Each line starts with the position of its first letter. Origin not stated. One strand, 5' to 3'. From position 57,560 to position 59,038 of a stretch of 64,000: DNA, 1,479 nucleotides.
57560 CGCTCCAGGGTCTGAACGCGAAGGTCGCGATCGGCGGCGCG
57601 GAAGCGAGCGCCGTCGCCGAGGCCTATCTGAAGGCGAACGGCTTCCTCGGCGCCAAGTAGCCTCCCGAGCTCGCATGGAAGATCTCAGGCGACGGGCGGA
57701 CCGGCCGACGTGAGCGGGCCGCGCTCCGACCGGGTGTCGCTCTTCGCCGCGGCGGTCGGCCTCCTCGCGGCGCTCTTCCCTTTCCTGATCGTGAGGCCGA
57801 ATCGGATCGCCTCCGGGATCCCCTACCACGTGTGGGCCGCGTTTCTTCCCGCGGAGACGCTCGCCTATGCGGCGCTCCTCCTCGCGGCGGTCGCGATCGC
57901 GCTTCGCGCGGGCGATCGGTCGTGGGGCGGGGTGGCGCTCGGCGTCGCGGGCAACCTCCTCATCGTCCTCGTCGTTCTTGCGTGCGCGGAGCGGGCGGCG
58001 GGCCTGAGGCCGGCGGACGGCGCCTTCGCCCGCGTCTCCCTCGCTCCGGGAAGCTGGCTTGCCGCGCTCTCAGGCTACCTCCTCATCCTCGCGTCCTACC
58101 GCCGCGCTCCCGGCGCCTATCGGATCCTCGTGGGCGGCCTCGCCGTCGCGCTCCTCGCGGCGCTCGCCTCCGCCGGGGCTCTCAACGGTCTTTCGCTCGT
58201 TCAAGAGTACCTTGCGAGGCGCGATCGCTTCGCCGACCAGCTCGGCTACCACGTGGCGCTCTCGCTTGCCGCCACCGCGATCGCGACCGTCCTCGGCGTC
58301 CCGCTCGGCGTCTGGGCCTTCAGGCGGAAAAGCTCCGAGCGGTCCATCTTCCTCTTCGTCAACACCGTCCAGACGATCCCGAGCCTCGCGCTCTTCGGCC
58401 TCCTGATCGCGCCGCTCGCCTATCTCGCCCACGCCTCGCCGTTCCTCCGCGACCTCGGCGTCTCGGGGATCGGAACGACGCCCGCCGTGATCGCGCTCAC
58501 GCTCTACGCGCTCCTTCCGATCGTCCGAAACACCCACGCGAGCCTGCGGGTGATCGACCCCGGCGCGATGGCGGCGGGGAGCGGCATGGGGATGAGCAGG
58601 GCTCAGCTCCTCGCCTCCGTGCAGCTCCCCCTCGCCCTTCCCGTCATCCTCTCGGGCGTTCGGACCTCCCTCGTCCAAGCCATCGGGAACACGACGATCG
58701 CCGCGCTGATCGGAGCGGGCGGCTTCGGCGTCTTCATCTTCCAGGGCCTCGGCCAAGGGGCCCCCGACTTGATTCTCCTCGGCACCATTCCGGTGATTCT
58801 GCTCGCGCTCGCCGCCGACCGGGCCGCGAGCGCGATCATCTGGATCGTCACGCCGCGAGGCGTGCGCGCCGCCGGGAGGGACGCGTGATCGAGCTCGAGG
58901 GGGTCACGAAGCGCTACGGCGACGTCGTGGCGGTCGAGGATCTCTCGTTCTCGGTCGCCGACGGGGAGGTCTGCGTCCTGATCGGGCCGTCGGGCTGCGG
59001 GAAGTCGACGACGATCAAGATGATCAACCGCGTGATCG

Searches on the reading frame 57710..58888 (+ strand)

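Call 80: search_protein_families(library=pfam, proteins=[window:57710-58888:+], max_evalue=0.00001)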
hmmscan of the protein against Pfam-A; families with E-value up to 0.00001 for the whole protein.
window:57710-58888:+ (392 aa): 1 family
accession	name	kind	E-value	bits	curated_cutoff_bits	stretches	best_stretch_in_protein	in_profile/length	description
PF00528.27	BPD_transp_1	-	3.9e-19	69.5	26.4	1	196-373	1-175/184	Binding-protein-dependent transport system inner membrane component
